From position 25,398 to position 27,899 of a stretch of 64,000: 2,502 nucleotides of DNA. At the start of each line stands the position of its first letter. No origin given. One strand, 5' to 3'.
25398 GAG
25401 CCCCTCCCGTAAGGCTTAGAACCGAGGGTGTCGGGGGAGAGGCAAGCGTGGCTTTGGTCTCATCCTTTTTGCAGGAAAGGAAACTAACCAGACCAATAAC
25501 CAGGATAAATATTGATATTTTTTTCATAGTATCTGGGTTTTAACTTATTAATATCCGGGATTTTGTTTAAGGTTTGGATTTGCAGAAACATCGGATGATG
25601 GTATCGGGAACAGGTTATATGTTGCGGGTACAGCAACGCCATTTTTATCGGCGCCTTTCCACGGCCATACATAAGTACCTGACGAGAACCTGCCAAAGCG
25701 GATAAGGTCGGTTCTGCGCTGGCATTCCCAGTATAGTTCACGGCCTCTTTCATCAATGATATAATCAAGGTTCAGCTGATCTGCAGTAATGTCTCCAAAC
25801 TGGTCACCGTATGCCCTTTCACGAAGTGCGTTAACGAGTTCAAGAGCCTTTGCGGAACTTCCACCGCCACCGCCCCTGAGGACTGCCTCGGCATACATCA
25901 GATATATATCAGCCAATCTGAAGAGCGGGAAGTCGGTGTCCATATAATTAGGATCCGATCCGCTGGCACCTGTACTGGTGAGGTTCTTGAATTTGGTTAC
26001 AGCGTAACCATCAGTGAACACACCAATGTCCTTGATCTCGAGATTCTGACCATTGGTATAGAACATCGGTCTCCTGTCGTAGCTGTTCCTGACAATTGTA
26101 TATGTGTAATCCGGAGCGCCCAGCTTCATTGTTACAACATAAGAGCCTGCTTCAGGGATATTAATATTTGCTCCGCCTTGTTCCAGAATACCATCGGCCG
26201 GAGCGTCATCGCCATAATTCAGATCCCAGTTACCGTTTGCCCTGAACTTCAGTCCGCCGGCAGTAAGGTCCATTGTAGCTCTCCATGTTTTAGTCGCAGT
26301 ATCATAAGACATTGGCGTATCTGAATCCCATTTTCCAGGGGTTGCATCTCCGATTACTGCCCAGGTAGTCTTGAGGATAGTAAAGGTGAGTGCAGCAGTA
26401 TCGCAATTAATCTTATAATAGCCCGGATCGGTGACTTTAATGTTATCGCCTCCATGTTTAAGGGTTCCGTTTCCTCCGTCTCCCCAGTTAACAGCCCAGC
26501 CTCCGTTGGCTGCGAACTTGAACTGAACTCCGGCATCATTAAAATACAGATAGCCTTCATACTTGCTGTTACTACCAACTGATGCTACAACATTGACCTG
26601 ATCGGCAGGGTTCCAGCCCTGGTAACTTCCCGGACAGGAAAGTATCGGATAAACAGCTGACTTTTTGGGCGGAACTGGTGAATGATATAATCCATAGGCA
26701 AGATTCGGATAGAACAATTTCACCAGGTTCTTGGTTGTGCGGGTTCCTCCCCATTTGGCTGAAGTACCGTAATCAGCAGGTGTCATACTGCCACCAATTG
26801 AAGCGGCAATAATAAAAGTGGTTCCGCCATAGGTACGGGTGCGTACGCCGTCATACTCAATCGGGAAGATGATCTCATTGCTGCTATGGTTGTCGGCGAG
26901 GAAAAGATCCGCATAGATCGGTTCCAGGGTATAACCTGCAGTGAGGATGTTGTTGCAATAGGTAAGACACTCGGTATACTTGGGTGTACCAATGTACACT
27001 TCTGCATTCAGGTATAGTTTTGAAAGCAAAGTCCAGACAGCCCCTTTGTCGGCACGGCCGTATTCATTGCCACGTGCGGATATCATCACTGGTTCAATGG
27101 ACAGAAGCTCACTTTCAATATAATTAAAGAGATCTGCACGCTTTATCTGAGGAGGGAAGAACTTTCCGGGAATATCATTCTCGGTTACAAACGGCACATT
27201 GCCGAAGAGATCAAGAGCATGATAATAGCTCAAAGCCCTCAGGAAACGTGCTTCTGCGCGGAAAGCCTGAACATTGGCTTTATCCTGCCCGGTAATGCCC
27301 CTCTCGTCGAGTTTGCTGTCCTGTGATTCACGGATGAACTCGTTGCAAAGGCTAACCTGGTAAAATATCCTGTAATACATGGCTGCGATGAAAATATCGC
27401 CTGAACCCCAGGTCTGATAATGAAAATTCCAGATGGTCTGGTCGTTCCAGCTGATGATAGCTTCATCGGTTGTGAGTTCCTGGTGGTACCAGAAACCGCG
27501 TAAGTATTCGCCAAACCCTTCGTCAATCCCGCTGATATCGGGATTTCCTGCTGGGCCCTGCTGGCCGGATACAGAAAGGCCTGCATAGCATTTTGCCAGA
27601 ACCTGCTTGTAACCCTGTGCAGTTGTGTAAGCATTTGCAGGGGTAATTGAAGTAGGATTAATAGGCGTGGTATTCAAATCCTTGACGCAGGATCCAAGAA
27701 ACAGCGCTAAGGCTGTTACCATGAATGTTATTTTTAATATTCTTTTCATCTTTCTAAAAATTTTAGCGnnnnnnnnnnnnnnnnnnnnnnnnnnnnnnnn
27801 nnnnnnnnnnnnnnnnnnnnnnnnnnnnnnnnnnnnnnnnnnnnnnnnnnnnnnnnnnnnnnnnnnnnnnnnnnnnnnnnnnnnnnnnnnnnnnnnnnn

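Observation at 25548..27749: SusD homologue with a SusE/F-type starch-binding tandem module inserted inside its fold, paralogous to the neighbouring susE/F-like gene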

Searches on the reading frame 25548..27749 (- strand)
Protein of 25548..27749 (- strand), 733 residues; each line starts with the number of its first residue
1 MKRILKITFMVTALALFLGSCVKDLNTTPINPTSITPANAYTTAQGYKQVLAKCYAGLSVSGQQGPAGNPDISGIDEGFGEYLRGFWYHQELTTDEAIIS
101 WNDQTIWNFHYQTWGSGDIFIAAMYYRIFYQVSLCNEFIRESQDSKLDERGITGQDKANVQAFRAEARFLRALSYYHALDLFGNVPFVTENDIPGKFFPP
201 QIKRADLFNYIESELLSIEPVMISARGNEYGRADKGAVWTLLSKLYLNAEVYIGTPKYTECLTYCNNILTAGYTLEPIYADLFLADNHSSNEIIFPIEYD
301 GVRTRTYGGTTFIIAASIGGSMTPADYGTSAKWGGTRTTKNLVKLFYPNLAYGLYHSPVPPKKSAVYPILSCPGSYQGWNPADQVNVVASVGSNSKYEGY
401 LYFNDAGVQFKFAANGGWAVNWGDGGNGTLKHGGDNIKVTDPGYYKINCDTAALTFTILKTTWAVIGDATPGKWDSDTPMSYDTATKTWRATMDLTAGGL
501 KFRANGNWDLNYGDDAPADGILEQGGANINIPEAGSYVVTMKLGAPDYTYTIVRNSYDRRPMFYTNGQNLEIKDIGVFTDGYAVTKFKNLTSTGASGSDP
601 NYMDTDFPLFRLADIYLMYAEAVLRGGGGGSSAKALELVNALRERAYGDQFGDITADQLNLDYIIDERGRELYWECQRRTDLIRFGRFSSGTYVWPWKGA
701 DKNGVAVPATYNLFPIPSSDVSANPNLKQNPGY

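Call 3: search_protein_families(library=pfam, proteins=[window:25548-27749:-], max_evalue=0.01)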
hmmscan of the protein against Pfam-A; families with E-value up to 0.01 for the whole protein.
window:25548-27749:- (733 aa): 4 families
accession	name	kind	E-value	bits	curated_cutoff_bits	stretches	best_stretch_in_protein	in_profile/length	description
PF07980.17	SusD_RagB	-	7.9e-36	124.6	23.1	1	578-733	129-297/297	SusD family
PF16411.10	SusF_SusE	-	4.3e-14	53.6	27.5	2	465-576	1-114/167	Outer membrane protein SusF_SusE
PF14322.12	SusD-like_3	-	4.1e-05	24.3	27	1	101-247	54-191/191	Starch-binding associating with outer membrane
PF12771.13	SusD-like_2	-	0.00011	21.7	27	0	125-208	60-136/415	Starch-binding associating with outer membrane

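Call 5: find_homologous_proteins(query=window:25548-27749:-, max_evalue=1e-10)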
Query window:25548-27749:- (733 aa): 7996 proteins with E <= 1e-10 among 8000 candidates; the best 120 are listed.
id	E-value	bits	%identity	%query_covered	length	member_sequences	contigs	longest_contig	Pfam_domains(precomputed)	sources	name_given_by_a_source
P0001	0.0e+0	1700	100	99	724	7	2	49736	PF07980.18,PF26123.1,PF12771.14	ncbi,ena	-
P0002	0.0e+0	1335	76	100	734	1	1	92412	PF07980.18,PF26123.1,PF12771.14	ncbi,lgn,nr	ncbi:MAG: RagB/SusD family nutrient uptake outer membrane protein [Bacteroidetes bacterium]|nr:RagB/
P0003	0.0e+0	1319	75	100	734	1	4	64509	PF07980.18,PF26123.1,PF12771.14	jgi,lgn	-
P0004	0.0e+0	1301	74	100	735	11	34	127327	PF07980.18,PF12771.14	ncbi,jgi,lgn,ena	-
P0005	0.0e+0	1301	75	100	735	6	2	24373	PF07980.18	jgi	-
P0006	0.0e+0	1290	74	100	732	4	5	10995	PF07980.18,PF26123.1,PF12771.14,PF16411.11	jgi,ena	jgi:hypothetical protein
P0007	0.0e+0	1287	74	100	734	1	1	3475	PF07980.18,PF12771.14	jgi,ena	-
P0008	0.0e+0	1284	74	100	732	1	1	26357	PF22058.3,PF07980.18,PF26123.1,PF12771.14,PF16411.11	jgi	jgi:hypothetical protein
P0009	0.0e+0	1283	74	100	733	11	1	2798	PF07980.18,PF12771.14,PF16411.11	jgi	-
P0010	0.0e+0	1276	74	100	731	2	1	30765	PF22058.3,PF07980.18,PF12771.14,PF16411.11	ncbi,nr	ncbi:MAG: RagB/SusD family nutrient uptake outer membrane protein [Bacteroidetes bacterium]|nr:RagB/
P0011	0.0e+0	1275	73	100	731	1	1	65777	PF22058.3,PF07980.18,PF26123.1,PF12771.14,PF16411.11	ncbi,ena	-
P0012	0.0e+0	1271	73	100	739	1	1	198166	PF07980.18,PF26123.1,PF12771.14,PF16411.11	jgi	-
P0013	0.0e+0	1260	73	100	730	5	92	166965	PF22058.3,PF07980.18,PF16411.11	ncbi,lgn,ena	-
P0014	0.0e+0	1258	73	100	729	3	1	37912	PF07980.18,PF16411.11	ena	-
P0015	0.0e+0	1255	73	100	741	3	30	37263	PF07980.18,PF26123.1,PF12771.14,PF16411.11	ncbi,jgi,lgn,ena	-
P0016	0.0e+0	1250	73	99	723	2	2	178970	PF07980.18,PF26123.1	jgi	jgi:hypothetical protein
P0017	0.0e+0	1245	72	100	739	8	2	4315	PF07980.18,PF12771.14,PF16411.11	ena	-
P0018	0.0e+0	1198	70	100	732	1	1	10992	PF22058.3,PF07980.18,PF26123.1,PF16411.11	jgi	jgi:hypothetical protein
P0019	0.0e+0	1184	69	100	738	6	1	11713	PF22058.3,PF07980.18,PF16411.11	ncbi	ncbi:MAG: RagB/SusD family nutrient uptake outer membrane protein [Bacteroidales bacterium]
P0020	0.0e+0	1180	69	100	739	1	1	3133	PF07980.18,PF26123.1,PF16411.11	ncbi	-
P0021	0.0e+0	1167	68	100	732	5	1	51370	PF22058.3,PF07980.18,PF26123.1,PF12771.14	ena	-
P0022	0.0e+0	1166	68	100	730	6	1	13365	PF22058.3,PF07980.18,PF16411.11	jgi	-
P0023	0.0e+0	1163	68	100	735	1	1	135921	PF07980.18,PF26123.1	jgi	jgi:hypothetical protein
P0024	0.0e+0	1158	68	100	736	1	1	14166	PF07980.18,PF26123.1,PF16411.11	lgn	-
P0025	0.0e+0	1157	68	100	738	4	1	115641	PF22058.3,PF07980.18,PF26123.1,PF16411.11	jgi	jgi:hypothetical protein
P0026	0.0e+0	1151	68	100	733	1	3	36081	PF07980.18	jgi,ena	jgi:hypothetical protein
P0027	0.0e+0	1150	68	100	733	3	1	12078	PF07980.18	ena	-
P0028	0.0e+0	1147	68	100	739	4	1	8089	PF07980.18,PF16411.11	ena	-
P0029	0.0e+0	1146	68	100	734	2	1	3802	PF14322.13,PF22058.3,PF07980.18,PF26123.1,PF16411.11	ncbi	-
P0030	0.0e+0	1144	67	100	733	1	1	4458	PF07980.18,PF26123.1,PF16411.11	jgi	jgi:hypothetical protein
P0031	0.0e+0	1144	67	100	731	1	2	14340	PF07980.18,PF16411.11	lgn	-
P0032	0.0e+0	1136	68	99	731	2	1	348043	PF07980.18,PF16411.11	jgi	jgi:hypothetical protein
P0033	0.0e+0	1133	66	100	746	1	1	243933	PF07980.18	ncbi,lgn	-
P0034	0.0e+0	1132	65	100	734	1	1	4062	PF07980.18,PF26123.1,PF16411.11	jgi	jgi:hypothetical protein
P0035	0.0e+0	1132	70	93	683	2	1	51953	PF07980.18,PF26123.1,PF16411.11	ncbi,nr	ncbi:MAG TPA: RagB/SusD family nutrient uptake outer membrane protein [Bacteroidales bacterium]|nr:R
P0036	0.0e+0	1131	66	100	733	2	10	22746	PF07980.18,PF26123.1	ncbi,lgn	-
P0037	0.0e+0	1131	66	100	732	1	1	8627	PF22058.3,PF07980.18,PF26123.1,PF16411.11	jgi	-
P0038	0.0e+0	1131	67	100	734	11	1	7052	PF22058.3,PF07980.18,PF26123.1,PF12771.14,PF16411.11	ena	-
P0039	0.0e+0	1131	67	100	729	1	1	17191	PF22058.3,PF07980.18,PF16411.11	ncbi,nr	ncbi:MAG: RagB/SusD family nutrient uptake outer membrane protein [Bacteroidota bacterium]|nr:RagB/S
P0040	0.0e+0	1127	65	100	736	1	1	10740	PF07980.18,PF26123.1,PF16411.11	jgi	jgi:hypothetical protein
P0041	0.0e+0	1126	65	100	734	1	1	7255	PF07980.18,PF16411.11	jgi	jgi:hypothetical protein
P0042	0.0e+0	1126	67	100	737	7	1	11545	PF07980.18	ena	-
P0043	0.0e+0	1121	66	99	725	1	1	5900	PF14322.13,PF22058.3,PF07980.18,PF16411.11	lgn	-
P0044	0.0e+0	1118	66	100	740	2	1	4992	PF07980.18,PF26123.1,PF12771.14,PF16411.11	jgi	jgi:hypothetical protein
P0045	0.0e+0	1118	65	100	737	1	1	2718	PF07980.18,PF16411.11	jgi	jgi:hypothetical protein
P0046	0.0e+0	1112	65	100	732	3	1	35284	PF14322.13,PF22058.3,PF07980.18,PF26123.1,PF12771.14,PF16411.11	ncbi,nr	ncbi:MAG: RagB/SusD family nutrient uptake outer membrane protein [Bacteroidetes bacterium]|nr:MAG: 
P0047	0.0e+0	1110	65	100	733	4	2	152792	PF22058.3,PF07980.18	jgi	jgi:hypothetical protein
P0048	0.0e+0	1110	65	100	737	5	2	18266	PF07980.18,PF26123.1,PF16411.11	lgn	-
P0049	0.0e+0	1109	66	100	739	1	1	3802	PF07980.18,PF26123.1,PF12771.14,PF16411.11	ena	-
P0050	0.0e+0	1109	65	99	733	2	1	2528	PF07980.18,PF26123.1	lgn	-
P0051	0.0e+0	1108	66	98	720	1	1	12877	PF07980.18,PF26123.1,PF16411.11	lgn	-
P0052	0.0e+0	1107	66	99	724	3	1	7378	PF22058.3,PF07980.18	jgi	jgi:hypothetical protein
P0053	0.0e+0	1107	65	100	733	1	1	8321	PF14322.13,PF07980.18,PF26123.1,PF16411.11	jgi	jgi:hypothetical protein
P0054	0.0e+0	1107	65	100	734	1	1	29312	PF07980.18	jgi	jgi:hypothetical protein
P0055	0.0e+0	1104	65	100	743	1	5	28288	PF07980.18,PF26123.1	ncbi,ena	-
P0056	0.0e+0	1100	64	100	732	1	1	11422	PF07980.18,PF26123.1,PF16411.11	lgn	-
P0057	0.0e+0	1099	66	100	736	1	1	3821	PF07980.18,PF26123.1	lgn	-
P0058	0.0e+0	1099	66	99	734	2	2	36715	PF07980.18,PF26123.1,PF16411.11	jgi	jgi:hypothetical protein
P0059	0.0e+0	1095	65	100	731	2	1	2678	PF22058.3,PF07980.18,PF12771.14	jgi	jgi:hypothetical protein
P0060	0.0e+0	1094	65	100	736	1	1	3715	PF14322.13,PF07980.18,PF26123.1,PF16411.11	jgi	jgi:hypothetical protein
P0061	0.0e+0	1093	66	98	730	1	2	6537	PF07980.18,PF26123.1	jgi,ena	-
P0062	0.0e+0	1090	64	100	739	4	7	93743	PF14322.13,PF07980.18,PF26123.1,PF16411.11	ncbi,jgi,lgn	-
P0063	0.0e+0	1086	66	100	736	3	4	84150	PF07980.18,PF26123.1,PF12771.14,PF16411.11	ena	-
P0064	0.0e+0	1082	65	100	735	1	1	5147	PF14322.13,PF22058.3,PF07980.18,PF26123.1,PF12771.14,PF16411.11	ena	-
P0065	0.0e+0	1082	64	100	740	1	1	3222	PF14322.13,PF22058.3,PF07980.18,PF12771.14,PF16411.11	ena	-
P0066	0.0e+0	1082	64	100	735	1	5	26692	PF22058.3,PF07980.18,PF26123.1,PF16411.11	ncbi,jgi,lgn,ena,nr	ncbi:MAG TPA: RagB/SusD family nutrient uptake outer membrane protein [Bacteroidales bacterium]|jgi:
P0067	0.0e+0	1082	65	100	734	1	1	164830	PF07980.18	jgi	-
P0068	0.0e+0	1082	66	99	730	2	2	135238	PF14322.13,PF07980.18,PF26123.1,PF16411.11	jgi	-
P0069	0.0e+0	1080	65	100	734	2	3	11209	PF07980.18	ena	-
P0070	0.0e+0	1079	63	100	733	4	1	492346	PF14322.13,PF22058.3,PF07980.18,PF26123.1,PF16411.11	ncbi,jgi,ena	jgi:hypothetical protein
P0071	0.0e+0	1077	64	99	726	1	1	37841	PF14322.13,PF07980.18,PF26123.1,PF16411.11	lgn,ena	-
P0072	0.0e+0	1077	64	100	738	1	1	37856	PF07980.18,PF26123.1,PF12771.14,PF16411.11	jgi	jgi:hypothetical protein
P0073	0.0e+0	1075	64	100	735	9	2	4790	PF22058.3,PF07980.18,PF26123.1,PF16411.11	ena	-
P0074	0.0e+0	1073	65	100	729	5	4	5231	PF22058.3,PF07980.18,PF16411.11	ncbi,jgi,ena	-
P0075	0.0e+0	1072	65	100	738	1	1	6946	PF07980.18,PF26123.1,PF16411.11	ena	-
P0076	0.0e+0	1070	64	100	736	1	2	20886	PF07980.18,PF26123.1,PF16411.11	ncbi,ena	-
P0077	0.0e+0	1069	63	100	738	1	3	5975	PF22058.3,PF07980.18,PF16411.11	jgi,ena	-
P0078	0.0e+0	1067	64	100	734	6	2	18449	PF07980.18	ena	-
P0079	0.0e+0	1066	64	100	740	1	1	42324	PF07980.18,PF26123.1,PF16411.11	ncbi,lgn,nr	ncbi:MAG: RagB/SusD family nutrient uptake outer membrane protein [Bacteroidales bacterium]|nr:RagB/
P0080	0.0e+0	1065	65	99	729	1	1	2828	PF22058.3,PF07980.18,PF26123.1,PF16411.11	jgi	jgi:hypothetical protein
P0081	0.0e+0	1065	63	99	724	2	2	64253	PF07980.18,PF26123.1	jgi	-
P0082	0.0e+0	1063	63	100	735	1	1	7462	PF07980.18,PF26123.1,PF16411.11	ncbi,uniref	ncbi:Cell surface glycan-binding lipoprotein, utilization system for glycans and polysaccharides (PU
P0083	0.0e+0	1060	63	100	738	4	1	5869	PF07980.18,PF12771.14,PF16411.11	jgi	jgi:hypothetical protein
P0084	0.0e+0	1057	62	100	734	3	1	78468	PF14322.13,PF07980.18,PF26123.1,PF12771.14,PF16411.11,PF26120.1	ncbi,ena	-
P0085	0.0e+0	1055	62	100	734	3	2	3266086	PF14322.13,PF07980.18,PF26123.1,PF12771.14,PF16411.11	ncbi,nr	ncbi:RagB/SusD family nutrient uptake outer membrane protein [Candidatus Sulfidibacterium hydrotherm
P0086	0.0e+0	1045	62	100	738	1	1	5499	PF07980.18,PF12771.14,PF16411.11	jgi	-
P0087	0.0e+0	1045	62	99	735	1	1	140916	PF07980.18,PF26123.1,PF16411.11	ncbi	-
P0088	0.0e+0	1043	62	100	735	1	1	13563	PF14322.13,PF07980.18,PF16411.11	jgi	jgi:hypothetical protein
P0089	0.0e+0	1043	62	100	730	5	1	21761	PF07980.18,PF16411.11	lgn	-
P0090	0.0e+0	1043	61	100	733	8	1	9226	PF14322.13,PF07980.18,PF26123.1,PF12771.14,PF16411.11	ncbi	-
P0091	0.0e+0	1042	62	100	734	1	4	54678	PF07980.18,PF26123.1,PF12771.14,PF16411.11,PF26120.1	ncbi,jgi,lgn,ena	-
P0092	0.0e+0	1041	62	100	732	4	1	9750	PF14322.13,PF07980.18,PF16411.11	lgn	-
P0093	0.0e+0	1040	62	100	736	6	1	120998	PF22058.3,PF07980.18,PF12771.14,PF16411.11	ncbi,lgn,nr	ncbi:MAG: hypothetical protein IEMM0006_0184 [bacterium]|nr:MAG: hypothetical protein IEMM0006_0184 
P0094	0.0e+0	1040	62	100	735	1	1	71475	PF14322.13,PF22058.3,PF07980.18,PF26123.1,PF12771.14,PF16411.11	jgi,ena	-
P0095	0.0e+0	1038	63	100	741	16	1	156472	PF07980.18,PF26123.1,PF16411.11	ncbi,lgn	-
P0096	0.0e+0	1038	62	100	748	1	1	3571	PF07980.18,PF26123.1,PF16411.11,PF26120.1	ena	-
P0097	0.0e+0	1038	62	100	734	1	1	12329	PF07980.18,PF26123.1,PF12771.14,PF16411.11,PF26120.1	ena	-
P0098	0.0e+0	1038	62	100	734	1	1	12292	PF07980.18,PF26123.1,PF12771.14,PF16411.11,PF26120.1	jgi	-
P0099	0.0e+0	1038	61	100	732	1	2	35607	PF07980.18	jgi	-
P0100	0.0e+0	1036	61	100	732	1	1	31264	PF07980.18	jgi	-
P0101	0.0e+0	1034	63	100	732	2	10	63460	PF14322.13,PF22058.3,PF07980.18,PF26123.1,PF12771.14,PF16411.11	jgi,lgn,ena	-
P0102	0.0e+0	1033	63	100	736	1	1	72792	PF07980.18,PF26123.1,PF16411.11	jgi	jgi:hypothetical protein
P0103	0.0e+0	1032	61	100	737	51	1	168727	PF22058.3,PF07980.18,PF26123.1,PF16411.11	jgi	jgi:hypothetical protein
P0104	0.0e+0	1031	61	100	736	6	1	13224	PF14322.13,PF22058.3,PF07980.18,PF26123.1,PF12771.14,PF16411.11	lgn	-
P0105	0.0e+0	1030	62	100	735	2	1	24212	PF07980.18,PF12771.14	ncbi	-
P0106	0.0e+0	1028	60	100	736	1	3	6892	PF22058.3,PF07980.18,PF26123.1,PF12771.14,PF16411.11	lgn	-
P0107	0.0e+0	1028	62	100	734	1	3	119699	PF14322.13,PF07980.18,PF12771.14,PF16411.11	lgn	-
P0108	0.0e+0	1028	61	100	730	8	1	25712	PF14322.13,PF07980.18,PF12771.14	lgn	-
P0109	0.0e+0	1028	61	100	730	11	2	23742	PF07980.18,PF12771.14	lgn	-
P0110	0.0e+0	1027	62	100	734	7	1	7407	PF07980.18,PF16411.11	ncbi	ncbi:MAG: RagB/SusD family nutrient uptake outer membrane protein [Bacteroidales bacterium]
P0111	0.0e+0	1027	61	100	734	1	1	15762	PF14322.13,PF22058.3,PF07980.18,PF12771.14,PF16411.11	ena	-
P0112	0.0e+0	1026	61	100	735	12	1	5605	PF07980.18,PF12771.14,PF16411.11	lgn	-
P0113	0.0e+0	1026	61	100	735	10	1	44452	PF22058.3,PF07980.18,PF16411.11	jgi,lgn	-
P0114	0.0e+0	1021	62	100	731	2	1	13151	PF07980.18,PF26123.1,PF16411.11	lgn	-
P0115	0.0e+0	1021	62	100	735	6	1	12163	PF22058.3,PF07980.18,PF16411.11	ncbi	-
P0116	0.0e+0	1020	60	100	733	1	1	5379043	PF14322.13,PF22058.3,PF07980.18,PF12771.14,PF16411.11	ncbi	-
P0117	0.0e+0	1020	61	100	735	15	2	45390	PF14322.13,PF07980.18,PF26123.1,PF16411.11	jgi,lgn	jgi:hypothetical protein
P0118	0.0e+0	1020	61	100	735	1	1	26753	PF07980.18,PF12771.14,PF16411.11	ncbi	-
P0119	0.0e+0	1019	71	83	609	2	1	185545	PF22058.3,PF07980.18,PF26123.1,PF12771.14,PF16411.11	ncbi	ncbi:MAG: RagB/SusD family nutrient uptake outer membrane protein [Bacteroidota bacterium]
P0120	0.0e+0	1017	60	100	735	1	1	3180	PF07980.18,PF12771.14,PF16411.11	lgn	-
